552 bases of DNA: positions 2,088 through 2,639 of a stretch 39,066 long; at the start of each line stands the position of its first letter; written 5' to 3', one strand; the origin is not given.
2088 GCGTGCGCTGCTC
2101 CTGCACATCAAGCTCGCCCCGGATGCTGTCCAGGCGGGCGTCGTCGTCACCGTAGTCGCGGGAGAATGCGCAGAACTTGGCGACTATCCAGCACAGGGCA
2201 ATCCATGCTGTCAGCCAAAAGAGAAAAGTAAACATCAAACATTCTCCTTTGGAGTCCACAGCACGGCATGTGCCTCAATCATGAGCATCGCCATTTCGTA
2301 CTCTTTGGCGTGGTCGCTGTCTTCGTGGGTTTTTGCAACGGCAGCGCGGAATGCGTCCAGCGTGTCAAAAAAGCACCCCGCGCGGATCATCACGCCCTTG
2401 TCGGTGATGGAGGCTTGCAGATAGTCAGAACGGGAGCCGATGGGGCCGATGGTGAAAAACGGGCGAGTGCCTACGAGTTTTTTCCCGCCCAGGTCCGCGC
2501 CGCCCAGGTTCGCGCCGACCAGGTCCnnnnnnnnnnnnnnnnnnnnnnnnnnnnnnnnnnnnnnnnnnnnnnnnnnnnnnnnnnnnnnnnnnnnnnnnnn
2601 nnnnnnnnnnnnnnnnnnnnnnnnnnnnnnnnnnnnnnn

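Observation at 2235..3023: Early-operon pentapeptide-repeat protein encoded by 28 almost invariant 15-bp units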

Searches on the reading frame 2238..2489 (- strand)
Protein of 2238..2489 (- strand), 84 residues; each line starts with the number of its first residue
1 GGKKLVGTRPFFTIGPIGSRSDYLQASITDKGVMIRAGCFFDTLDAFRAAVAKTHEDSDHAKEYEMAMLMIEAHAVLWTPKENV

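Call 9: find_homologous_proteins(query=window:2238-2489:-, max_evalue=0.001)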
Query seq(84 aa) (84 aa): 62 proteins with E <= 0.001 among 62 candidates.
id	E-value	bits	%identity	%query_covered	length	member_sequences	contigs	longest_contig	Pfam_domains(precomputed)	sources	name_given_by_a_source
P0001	5.5e-31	124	70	96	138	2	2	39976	-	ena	-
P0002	2.2e-30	122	68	96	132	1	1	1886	-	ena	-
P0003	2.4e-30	122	70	95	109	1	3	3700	PF00805.29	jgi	jgi:hypothetical protein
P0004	5.1e-30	121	69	93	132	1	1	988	-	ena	-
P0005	6.6e-30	120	71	94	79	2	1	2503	-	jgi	-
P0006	9.3e-30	120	71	95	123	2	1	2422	PF00805.29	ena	-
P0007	1.4e-29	119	72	96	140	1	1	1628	PF00805.29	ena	-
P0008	1.8e-29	119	68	100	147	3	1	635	PF00805.29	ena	-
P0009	2.1e-29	119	67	100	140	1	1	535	-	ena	-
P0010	2.3e-29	119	67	100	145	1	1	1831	PF00805.29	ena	-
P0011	2.4e-29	119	71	95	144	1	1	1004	PF00805.29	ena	-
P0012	2.5e-29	119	67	100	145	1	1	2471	-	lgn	-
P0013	8.5e-29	117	69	95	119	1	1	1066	-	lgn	-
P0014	1.0e-28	117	70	95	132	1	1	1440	-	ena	-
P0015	1.1e-28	116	70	95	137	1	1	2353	PF00805.29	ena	-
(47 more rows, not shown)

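Call 10: search_dna_similar(query=window:2238-2489:-, collection=phages, mode=protein, max_evalue=0.001, max_rows=40)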
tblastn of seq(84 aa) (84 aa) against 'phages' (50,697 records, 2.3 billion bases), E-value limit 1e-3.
Records with a match: 13; places in all: 13; records where one place covers at least 80% of the query: 8.
Best place of each record, by identity: <60% 13.
By first word of the organism name: Bacillus 8; EBPR 1; Pseudomonas 1; Fusobacterium 1; Paenibacillus 1; Ruminococcus 1.
By host as written in the record: Bacillus pumilus GR8 4; Bacillus pumilus SAFR32 2; Bacillus pumilus GL1 2; - 1; Pseudomonas alcaligenes BBS_2079 1; Fusobacterium sp. 1; Paenibacillus dendritiformis PB22F 1; [Ruminococcus] gnavus ATCC 29149 1.
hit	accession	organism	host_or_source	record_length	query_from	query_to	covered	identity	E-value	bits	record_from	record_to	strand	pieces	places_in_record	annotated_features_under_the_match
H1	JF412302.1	EBPR siphovirus 1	-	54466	1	80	95%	52.5%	5e-23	96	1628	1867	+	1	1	gp3: hypothetical protein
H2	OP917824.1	Pseudomonas phage Amjad_SA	Pseudomonas alcaligenes BBS_2079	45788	3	82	95%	51.9%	1e-19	86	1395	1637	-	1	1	hypothetical protein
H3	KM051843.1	Bacillus phage Bobb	Bacillus pumilus SAFR32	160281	1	72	86%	40.8%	5e-8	54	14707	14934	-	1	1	hypothetical protein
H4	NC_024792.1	Bacillus phage Bobb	Bacillus pumilus SAFR32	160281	1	72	86%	40.8%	5e-8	54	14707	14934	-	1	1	hypothetical protein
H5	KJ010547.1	Bacillus phage Bp8p-C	Bacillus pumilus GR8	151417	2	72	85%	36.0%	1e-5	46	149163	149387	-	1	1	hypothetical protein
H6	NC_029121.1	Bacillus phage Bp8p-C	Bacillus pumilus GR8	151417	2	72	85%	36.0%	1e-5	46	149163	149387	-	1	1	hypothetical protein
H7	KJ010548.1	Bacillus phage Bp8p-T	Bacillus pumilus GR8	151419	2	72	85%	36.0%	1e-5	46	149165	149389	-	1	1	hypothetical protein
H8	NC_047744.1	Bacillus phage Bp8p-T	Bacillus pumilus GR8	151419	2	72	85%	36.0%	1e-5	46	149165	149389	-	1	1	hypothetical protein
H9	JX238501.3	Bacillus phage phiAGATE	Bacillus pumilus GL1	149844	8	72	77%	38.6%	8e-4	42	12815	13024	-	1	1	putative hexapeptide repeat containing transferase like protein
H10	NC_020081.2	Bacillus phage phiAGATE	Bacillus pumilus GL1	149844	8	72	77%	38.6%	8e-4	42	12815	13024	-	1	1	putative hexapeptide repeat containing transferase like protein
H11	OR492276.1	Fusobacterium phage phiKSUM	Fusobacterium sp.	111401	17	73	68%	43.9%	1e-7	52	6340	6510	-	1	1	hypothetical protein (x2)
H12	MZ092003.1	Paenibacillus phage Pd_22F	Paenibacillus dendritiformis PB22F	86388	8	74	80%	32.8%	3e-6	48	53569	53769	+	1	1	hypothetical protein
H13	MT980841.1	Ruminococcus phage phiRM10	[Ruminococcus] gnavus ATCC 29149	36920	30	72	51%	46.5%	1e-4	44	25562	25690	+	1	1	gp34: hypothetical protein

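Call 20: search_protein_representatives(protein=window:2238-2489:-)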
Query: 84 residues. Proteins with E-value up to 0.001 (for the whole library): 953; up to 1e-10: 218; up to 1e-30: 0. The best 150 are listed.
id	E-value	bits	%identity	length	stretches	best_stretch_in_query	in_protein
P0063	3.0e-29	116.7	66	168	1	2-83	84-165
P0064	9.8e-28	111.9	67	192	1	2-83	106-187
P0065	2.8e-27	110.4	62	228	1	3-83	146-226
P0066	4.0e-27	109.9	62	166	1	2-81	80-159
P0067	7.9e-27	109.0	64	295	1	3-82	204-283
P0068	1.2e-26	108.4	64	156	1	1-81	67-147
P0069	2.3e-26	107.5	64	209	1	2-81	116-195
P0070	3.5e-26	106.9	63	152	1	1-81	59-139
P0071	1.3e-25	105.2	59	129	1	2-82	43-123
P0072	1.4e-25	105.0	61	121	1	1-82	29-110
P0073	5.0e-25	103.2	61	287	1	2-84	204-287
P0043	5.1e-25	103.2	63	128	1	2-84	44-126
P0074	5.7e-25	103.1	64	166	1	5-81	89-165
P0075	6.3e-25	102.9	63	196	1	5-79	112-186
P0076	9.7e-25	102.3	61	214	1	4-82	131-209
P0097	2.6e-21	91.4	57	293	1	4-82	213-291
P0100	1.0e-20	89.5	52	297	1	1-83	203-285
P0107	3.0e-20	88.0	66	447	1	14-80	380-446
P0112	4.9e-20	87.4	53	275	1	3-80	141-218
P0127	1.1e-18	83.0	54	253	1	2-81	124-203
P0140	2.9e-18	81.7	52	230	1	2-83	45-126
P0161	1.5e-16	76.2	56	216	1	2-78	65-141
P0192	9.1e-15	70.6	49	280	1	2-79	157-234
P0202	6.5e-14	67.9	45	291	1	4-81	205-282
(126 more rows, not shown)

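Call 30: predict_structure(alignment_id=A2)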
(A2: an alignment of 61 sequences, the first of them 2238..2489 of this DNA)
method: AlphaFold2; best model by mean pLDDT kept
length: 84 residues; sequences in the alignment: 61
mean_pLDDT: 93.8   pTM: 0.84
mean pLDDT of the five models: 93.8, 93.4, 93.1, 93.0, 92.6
residues with pLDDT >= 90: 74; 70-90: 6; 50-70: 3; < 50: 1
segments of 3 or more residues with pLDDT < 50: none
pLDDT, mean of each block of 10 residues (from residue 1): 86 94 96 95 97 95 98 97 74
secondary structure, 60 per line:
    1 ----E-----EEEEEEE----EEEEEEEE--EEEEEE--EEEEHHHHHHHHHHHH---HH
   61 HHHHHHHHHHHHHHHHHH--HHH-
elements in order: E11-17 E22-29 E32-37 E40-43 H44-55 H59-78

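Call 32: fold_search(model_id=the predicted structure, library=pdb)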
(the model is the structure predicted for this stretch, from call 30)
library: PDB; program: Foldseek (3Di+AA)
matches with E <= 10: 108; with E <= 0.001: 0
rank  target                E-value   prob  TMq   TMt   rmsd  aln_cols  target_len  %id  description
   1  6qly                  1.5e+00  0.08  0.29  0.09  15.0       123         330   11  IDOL FERM domain (released 2020-02-19)
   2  6qlz_B                2.3e+00  0.07  0.23  0.22   4.1        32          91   16  IDOL F3ab subdomain (released 2020-02-19)
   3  2gre_G                2.9e+00  0.04  0.24  0.09   5.4        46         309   17  Crystal structure of Deblocking aminopeptidase from Bacillus cereus (released 2006-05-23)
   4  4p7i_B                3.1e+00  0.08  0.24  0.08   3.5        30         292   20  Crystal structure of the Merlin FERM/DCAF1 complex (released 2014-04-09)
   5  5ve9_C                3.5e+00  0.13  0.27  0.30   3.2        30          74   30  Structure of hACF7 EF1-EF2-GAR domains (released 2017-06-21)
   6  6qlz_C                3.5e+00  0.05  0.23  0.20   4.2        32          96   16  IDOL F3ab subdomain (released 2020-02-19)
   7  6wvj_C                3.5e+00  0.02  0.17  0.02  12.5        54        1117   15  Cryo-EM structure of Bacillus subtilis RNA Polymerase elongation complex (released 2020-11-18)
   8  5x57                  3.8e+00  0.09  0.32  0.33   5.1        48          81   25  Structure of GAR domain of ACF7 (released 2017-07-05)
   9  6txq                  3.8e+00  0.08  0.24  0.07   3.5        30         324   17  The high resolution structure of the FERM domain and helical linker of human moesin (released 2020-01-29)
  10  1tue_E                3.8e+00  0.07  0.29  0.14   7.5        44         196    9  The X-ray Structure of the Papillomavirus Helicase in Complex with its Molecular Matchmaker E2 (released 2004-08-24)
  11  3wa0_D                3.8e+00  0.07  0.24  0.08   3.6        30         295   20  Crystal structure of merlin complexed with DCAF1/VprBP (released 2014-05-28)
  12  2gre_J                3.8e+00  0.04  0.24  0.09   5.4        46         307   17  Crystal structure of Deblocking aminopeptidase from Bacillus cereus (released 2006-05-23)
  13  8eec                  4.0e+00  0.13  0.36  0.11   3.1        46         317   13  Crystal structure of HPK1 citron-homology domain (released 2024-03-27)
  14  3u8z_D                4.0e+00  0.07  0.24  0.10   3.6        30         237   17  human merlin FERM domain (released 2011-11-02)
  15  8cit_A                4.0e+00  0.07  0.24  0.07   3.5        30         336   17  The FERM domain of human moesin mutant L281R (released 2023-03-01)
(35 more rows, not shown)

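Call 37: fold_search(model_id=the predicted structure, library=viral)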
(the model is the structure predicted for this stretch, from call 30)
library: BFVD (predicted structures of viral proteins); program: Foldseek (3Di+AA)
matches with E <= 10: 326; with E <= 0.001: 9
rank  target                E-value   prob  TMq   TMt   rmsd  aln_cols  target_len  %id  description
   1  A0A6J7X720            3.8e-06  1.00  0.83  0.21   0.5        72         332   40  Pentapeptide repeat [uncultured Caudovirales phage]
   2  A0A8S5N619            1.7e-05  1.00  0.80  0.30   1.5        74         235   30  Transferase, nesg, ydcK, Structural Genomics.38A [Siphoviridae sp. ctnN38]
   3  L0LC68                1.5e-04  1.00  0.71  0.22   1.7        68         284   34  Hexapeptide repeat containing transferase like protein [Bacillus phage phiAGATE]
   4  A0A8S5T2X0            1.5e-04  1.00  0.78  0.64   1.9        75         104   32  Beta solenoid repeat protein (Fragment) [Siphoviridae sp. ctM6i4]
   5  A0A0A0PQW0            1.7e-04  1.00  0.77  0.19   1.8        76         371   33  Polymer-forming cytoskeletal protein [Bacillus phage Bp8p-T]
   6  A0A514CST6            2.1e-04  1.00  0.74  0.17   3.6        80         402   30  Acyl-carrier-protein [Achromobacter phage Motura]
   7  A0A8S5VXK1            3.4e-04  1.00  0.72  0.73   1.2        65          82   34  Uncharacterized protein (Fragment) [Ackermannviridae sp.]
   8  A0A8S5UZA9            4.7e-04  1.00  0.72  0.71   3.5        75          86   31  Putative AdoMet-dependent methyltransferase [Siphoviridae sp. ctPNJ4]
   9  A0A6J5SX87            8.3e-04  1.00  0.67  0.50   1.4        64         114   33  Uncharacterized protein [uncultured Caudovirales phage]
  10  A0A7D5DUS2            1.5e-03  1.00  0.61  0.18   2.3        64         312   30  (no name in the UniProt tables at hand)
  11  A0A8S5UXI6            9.2e-03  1.00  0.71  0.45   2.3        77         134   21  Pentapeptide repeat family protein [Podoviridae sp. ctW0z17]
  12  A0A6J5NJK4            1.7e-02  1.00  0.64  0.26   1.7        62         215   19  COG1357 Pentapeptide repeats containing protein [uncultured Caudovirales phage]
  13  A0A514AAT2            1.8e-02  1.00  0.67  0.17   1.9        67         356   27  (no name in the UniProt tables at hand)
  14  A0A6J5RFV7            2.1e-02  1.00  0.65  0.28   4.6        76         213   20  Pentapeptide repeat [uncultured Caudovirales phage]
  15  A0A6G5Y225            2.2e-02  1.00  0.61  0.30   1.6        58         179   24  (no name in the UniProt tables at hand)
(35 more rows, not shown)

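Call 44: get_annotated_region(hit=H2, flank=3500)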
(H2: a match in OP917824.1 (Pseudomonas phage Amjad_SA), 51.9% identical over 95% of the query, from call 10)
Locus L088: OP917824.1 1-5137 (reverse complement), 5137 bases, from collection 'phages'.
description: Pseudomonas phage Amjad_SA, complete genome.
organism: Pseudomonas phage Amjad_SA (NCBI taxid 3003706)
taxonomy: Viruses; Duplodnaviria; Heunggongvirae; Uroviricota; Caudoviricetes
host: Pseudomonas alcaligenes BBS_2079; source: -; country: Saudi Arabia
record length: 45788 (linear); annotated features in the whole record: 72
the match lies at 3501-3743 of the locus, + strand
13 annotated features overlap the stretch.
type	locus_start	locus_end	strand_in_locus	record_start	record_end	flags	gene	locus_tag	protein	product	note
CDS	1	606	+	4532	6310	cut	-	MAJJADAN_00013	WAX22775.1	hypothetical protein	-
CDS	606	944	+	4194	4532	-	-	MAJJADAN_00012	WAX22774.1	hypothetical protein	-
CDS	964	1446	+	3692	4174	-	-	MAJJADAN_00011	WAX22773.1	hypothetical protein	-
CDS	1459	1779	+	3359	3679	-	-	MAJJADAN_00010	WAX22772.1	hypothetical protein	-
CDS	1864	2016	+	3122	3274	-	-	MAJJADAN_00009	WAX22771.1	hypothetical protein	-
CDS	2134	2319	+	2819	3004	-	-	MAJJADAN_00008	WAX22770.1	hypothetical protein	-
CDS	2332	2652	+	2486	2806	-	-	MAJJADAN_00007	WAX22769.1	hypothetical protein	-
CDS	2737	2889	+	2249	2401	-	-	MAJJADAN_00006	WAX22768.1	hypothetical protein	-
CDS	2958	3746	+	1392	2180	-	-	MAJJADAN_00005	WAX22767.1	hypothetical protein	-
CDS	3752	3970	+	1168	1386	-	-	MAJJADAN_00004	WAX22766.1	hypothetical protein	-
CDS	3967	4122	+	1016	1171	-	-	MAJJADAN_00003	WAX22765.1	hypothetical protein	-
CDS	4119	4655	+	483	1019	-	-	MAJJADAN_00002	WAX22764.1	hypothetical protein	-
CDS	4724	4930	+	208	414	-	-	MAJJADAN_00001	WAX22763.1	hypothetical protein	-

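Call 45: get_annotated_region(hit=H1, flank=3500)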
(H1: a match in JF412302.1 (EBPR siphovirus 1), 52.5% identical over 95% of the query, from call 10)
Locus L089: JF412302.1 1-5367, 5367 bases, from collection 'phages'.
description: EBPR siphovirus 1, partial sequence.
organism: EBPR siphovirus 1 (NCBI taxid 1048520)
taxonomy: Viruses; Duplodnaviria; Heunggongvirae; Uroviricota; Caudoviricetes
host: -; source: -; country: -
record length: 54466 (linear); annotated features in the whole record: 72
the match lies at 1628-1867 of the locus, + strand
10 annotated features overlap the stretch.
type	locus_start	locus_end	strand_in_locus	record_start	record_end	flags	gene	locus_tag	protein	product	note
CDS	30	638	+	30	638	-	gp1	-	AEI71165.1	hypothetical protein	ESV1_01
CDS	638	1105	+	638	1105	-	gp2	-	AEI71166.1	hypothetical protein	ESV1_02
CDS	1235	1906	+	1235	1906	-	gp3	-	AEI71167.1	hypothetical protein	ESV1_03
CDS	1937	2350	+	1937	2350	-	gp4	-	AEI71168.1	hypothetical protein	ESV1_04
CDS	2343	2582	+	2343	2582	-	gp5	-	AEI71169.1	hypothetical protein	ESV1_05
CDS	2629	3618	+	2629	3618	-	gp6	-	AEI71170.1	hypothetical protein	ESV1_06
CDS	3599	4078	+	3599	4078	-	gp7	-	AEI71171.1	hypothetical protein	ESV1_07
CDS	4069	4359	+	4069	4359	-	gp8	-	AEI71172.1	hypothetical protein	ESV1_08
CDS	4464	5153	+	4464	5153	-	gp9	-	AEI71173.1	hypothetical protein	ESV1_09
CDS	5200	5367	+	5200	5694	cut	gp10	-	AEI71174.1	hypothetical protein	ESV1_10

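Call 46: get_annotated_region(hit=H9, flank=2500)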
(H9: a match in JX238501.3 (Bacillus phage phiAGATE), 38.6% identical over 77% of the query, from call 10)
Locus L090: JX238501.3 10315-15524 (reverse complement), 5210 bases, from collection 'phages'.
description: Bacillus phage phiAGATE, complete genome.
organism: Bacillus phage phiAGATE (NCBI taxid 1204533)
taxonomy: Viruses; Duplodnaviria; Heunggongvirae; Uroviricota; Caudoviricetes; Herelleviridae; Bastillevirinae; Agatevirus; Agatevirus agate
host: Bacillus pumilus GL1; source: sediments of Goreckie Lake; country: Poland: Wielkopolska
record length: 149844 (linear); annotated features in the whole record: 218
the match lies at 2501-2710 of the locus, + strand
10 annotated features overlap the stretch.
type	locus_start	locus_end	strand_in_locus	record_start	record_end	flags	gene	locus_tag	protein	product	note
CDS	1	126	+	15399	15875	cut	-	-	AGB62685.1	hypothetical protein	gp106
CDS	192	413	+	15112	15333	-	-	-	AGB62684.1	hypothetical protein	gp057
CDS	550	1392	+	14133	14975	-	-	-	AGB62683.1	hypothetical protein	gp092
CDS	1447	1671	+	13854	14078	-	-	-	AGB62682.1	hypothetical protein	gp065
CDS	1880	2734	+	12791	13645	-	-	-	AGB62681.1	putative hexapeptide repeat containing transferase like protein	-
CDS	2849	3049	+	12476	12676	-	-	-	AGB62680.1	hypothetical protein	gp119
CDS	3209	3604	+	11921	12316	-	-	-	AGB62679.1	hypothetical protein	gp089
CDS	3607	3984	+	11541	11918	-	-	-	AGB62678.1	hypothetical protein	gp068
CDS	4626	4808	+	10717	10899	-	-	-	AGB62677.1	hypothetical protein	gp108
CDS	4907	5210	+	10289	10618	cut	-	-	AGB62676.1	hypothetical protein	gp016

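Call 50: get_annotated_region(hit=H5, flank=1500)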
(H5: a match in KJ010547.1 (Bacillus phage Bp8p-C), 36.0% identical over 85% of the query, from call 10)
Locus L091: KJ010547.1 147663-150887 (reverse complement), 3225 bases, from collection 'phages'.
description: Bacillus phage Bp8p-C, complete genome.
organism: Bacillus phage Bp8p-C (NCBI taxid 1445810)
taxonomy: Viruses; Duplodnaviria; Heunggongvirae; Uroviricota; Caudoviricetes; Herelleviridae; Bastillevirinae; Agatevirus; Agatevirus Bp8pC
host: Bacillus pumilus GR8; source: -; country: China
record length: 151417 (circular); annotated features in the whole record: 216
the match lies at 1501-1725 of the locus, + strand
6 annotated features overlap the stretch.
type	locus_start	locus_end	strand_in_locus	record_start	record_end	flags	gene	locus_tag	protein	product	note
CDS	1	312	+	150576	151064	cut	-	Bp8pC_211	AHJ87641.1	hypothetical protein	gp211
CDS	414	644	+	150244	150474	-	-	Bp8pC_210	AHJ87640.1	hypothetical protein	gp210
CDS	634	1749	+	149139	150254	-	-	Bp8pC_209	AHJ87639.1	hypothetical protein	gp209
CDS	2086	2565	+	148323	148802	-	-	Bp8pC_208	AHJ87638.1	putative hexapeptide repeat containing transferase-like protein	gp208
CDS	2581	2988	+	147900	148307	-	-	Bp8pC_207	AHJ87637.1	hypothetical protein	gp207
CDS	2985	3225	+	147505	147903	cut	-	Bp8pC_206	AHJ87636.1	hypothetical protein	gp206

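Call 58: search_solved_structures(query=A3, max_evalue=10)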
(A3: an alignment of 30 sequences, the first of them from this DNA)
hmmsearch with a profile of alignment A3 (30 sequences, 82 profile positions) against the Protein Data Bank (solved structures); distinct sequences matched with E-value up to 10: 0.

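Call 59: search_protein_families(library=pfam, alignment_id=A3, max_evalue=1)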
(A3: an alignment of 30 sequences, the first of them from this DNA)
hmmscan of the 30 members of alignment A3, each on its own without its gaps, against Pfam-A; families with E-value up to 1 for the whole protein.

A. member 1, seq(82 aa): 0 families

B. families by the number of members that match (of 30 scanned): 10 families
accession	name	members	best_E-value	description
PF17575.7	DUF5479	1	0.015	Family of unknown function (DUF5479)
PF11498.13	Activator_LAG-3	1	0.057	Transcriptional activator LAG-3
PF24286.1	DUF7474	1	0.06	Family of unknown function (DUF7474)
PF02187.23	GAS2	1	0.066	Growth-Arrest-Specific Protein 2 Domain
PF21341.3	TRAF2_zf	1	0.067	TRAF2, second zinc finger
PF18450.7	zf_C2H2_6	1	0.096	Zinc Finger domain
PF09248.15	DUF1965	1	0.14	Domain of unknown function (DUF1965)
PF25671.1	T4_Tape_measure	1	0.17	Phage T4-tail tape measure protein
PF15887.11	Peptidase_Mx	1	0.18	Putative zinc-binding metallo-peptidase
PF02416.21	TatA_B_E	1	0.21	mttA/Hcf106 family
